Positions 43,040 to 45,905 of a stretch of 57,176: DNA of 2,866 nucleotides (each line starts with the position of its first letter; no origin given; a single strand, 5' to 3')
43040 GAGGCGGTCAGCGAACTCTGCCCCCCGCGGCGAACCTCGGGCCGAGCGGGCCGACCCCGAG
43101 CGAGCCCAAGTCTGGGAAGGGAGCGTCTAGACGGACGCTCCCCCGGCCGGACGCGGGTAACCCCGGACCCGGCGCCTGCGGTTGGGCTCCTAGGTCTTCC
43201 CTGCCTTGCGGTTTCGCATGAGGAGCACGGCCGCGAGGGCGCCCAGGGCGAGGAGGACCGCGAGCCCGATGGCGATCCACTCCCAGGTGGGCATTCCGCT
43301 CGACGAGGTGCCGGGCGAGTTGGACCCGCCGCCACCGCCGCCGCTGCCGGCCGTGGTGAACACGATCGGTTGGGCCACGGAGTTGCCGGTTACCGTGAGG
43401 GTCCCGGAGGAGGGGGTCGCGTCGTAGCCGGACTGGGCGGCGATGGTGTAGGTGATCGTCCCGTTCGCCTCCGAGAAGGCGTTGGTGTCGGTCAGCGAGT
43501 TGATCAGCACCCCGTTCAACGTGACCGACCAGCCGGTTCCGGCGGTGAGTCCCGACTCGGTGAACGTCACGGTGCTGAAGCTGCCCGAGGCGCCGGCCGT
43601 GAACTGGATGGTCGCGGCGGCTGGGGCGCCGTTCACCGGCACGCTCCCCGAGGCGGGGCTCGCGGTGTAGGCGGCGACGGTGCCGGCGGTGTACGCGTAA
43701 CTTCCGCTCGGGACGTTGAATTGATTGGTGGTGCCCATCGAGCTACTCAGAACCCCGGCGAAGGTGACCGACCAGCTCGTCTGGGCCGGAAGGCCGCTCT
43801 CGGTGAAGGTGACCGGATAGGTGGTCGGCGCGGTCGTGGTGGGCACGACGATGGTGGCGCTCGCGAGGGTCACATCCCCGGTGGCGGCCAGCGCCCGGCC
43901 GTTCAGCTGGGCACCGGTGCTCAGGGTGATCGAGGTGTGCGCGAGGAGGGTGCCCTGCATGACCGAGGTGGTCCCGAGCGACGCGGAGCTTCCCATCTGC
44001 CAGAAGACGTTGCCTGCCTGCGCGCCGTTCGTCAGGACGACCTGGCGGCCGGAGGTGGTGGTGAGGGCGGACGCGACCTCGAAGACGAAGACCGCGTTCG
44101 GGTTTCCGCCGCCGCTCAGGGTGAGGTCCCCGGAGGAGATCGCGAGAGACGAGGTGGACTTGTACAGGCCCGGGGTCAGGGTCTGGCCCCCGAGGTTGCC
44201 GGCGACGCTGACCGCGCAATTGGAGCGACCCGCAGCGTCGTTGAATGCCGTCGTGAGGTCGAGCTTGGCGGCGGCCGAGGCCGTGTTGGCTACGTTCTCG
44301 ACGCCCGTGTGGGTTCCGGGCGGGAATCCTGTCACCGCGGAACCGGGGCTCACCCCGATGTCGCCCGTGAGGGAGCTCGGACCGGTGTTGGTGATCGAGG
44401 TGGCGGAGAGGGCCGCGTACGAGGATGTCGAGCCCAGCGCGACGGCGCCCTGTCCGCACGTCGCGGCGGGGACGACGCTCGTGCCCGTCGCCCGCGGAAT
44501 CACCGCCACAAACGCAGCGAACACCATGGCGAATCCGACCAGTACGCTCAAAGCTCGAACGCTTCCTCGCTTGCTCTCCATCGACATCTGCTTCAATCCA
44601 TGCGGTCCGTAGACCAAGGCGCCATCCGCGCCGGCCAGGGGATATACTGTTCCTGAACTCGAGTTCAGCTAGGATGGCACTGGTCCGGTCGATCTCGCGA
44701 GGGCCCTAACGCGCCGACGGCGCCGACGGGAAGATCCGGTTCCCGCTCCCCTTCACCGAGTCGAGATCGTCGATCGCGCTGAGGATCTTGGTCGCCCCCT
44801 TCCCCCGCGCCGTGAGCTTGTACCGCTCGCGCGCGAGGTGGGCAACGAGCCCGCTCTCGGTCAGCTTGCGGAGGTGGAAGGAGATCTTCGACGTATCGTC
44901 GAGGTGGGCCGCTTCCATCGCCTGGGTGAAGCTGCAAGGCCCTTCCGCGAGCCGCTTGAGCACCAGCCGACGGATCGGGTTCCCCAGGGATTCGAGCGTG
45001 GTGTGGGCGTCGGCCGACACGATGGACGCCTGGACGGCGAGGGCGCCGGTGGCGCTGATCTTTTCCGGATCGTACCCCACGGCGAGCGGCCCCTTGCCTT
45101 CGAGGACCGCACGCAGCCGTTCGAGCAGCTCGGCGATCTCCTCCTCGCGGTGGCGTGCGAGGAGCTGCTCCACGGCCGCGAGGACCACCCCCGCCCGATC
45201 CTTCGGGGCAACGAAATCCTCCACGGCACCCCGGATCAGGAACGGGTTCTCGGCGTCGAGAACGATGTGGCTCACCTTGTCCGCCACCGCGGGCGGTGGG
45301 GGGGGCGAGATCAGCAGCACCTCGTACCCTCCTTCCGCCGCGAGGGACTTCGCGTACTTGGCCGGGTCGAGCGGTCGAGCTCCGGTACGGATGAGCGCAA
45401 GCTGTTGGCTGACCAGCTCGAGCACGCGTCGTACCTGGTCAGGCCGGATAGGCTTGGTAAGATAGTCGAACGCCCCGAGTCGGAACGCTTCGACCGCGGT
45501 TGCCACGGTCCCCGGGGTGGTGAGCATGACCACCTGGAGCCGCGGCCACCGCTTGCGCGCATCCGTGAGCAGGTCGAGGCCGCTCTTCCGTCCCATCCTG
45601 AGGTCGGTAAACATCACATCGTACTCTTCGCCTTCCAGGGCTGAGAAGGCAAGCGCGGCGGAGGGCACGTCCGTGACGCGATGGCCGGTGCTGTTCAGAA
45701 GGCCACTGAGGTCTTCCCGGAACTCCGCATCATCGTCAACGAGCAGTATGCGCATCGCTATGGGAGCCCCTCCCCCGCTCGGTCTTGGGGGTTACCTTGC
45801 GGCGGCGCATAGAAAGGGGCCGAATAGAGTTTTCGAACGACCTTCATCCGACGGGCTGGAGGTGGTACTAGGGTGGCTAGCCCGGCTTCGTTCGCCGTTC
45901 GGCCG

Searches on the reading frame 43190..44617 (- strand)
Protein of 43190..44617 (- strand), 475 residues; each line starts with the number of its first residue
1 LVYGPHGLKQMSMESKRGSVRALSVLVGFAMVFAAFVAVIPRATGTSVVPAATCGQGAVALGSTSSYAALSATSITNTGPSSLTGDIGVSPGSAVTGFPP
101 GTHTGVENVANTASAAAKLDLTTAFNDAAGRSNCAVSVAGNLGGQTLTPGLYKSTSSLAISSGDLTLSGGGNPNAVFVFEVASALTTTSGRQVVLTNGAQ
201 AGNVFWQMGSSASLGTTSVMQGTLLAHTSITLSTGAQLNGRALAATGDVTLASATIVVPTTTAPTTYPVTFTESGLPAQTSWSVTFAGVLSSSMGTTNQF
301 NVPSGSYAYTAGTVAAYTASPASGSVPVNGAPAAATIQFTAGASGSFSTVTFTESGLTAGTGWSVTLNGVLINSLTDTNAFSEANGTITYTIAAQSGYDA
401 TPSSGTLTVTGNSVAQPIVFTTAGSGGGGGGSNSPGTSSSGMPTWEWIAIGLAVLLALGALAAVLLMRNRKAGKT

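Call 31: search_protein_families(library=pfam, proteins=[window:43190-44617:-], max_evalue=0.001)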
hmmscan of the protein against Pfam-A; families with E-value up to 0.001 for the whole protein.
window:43190-44617:- (475 aa): 1 family
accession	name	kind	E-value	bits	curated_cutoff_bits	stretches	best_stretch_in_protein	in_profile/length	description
PF11999.13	Ice_binding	-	1.6e-59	201.5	28.7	1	70-256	2-207/208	Ice-binding-like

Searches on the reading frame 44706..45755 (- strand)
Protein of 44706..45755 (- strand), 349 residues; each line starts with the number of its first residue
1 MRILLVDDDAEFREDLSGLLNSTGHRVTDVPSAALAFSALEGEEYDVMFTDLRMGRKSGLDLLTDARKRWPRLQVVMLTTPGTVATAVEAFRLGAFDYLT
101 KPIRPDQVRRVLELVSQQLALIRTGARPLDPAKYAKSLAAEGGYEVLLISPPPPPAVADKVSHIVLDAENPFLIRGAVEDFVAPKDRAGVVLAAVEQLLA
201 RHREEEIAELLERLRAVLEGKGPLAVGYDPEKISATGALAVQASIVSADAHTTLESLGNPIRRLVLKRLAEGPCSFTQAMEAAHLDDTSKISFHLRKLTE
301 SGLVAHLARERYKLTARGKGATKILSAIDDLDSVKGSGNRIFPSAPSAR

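Call 31: search_protein_families(library=pfam, proteins=[window:44706-45755:-], max_evalue=0.001)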
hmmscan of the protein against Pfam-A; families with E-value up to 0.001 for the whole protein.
window:44706-45755:- (349 aa): 4 families
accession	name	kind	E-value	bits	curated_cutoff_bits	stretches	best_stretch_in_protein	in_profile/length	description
PF00072.30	Response_reg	-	8.2e-24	84.4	30.2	1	3-111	1-109/111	Response regulator receiver domain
PF24038.1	DUF7347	-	1.5e-08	35.2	27.6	1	253-321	4-73/77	Domain of unknown function (DUF7347)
PF01022.26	HTH_5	-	6.2e-08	32.8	22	1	259-304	1-45/47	Bacterial regulatory protein, arsR family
PF12840.13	HTH_20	-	8.5e-07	29.3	27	1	257-305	1-49/51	Helix-turn-helix domain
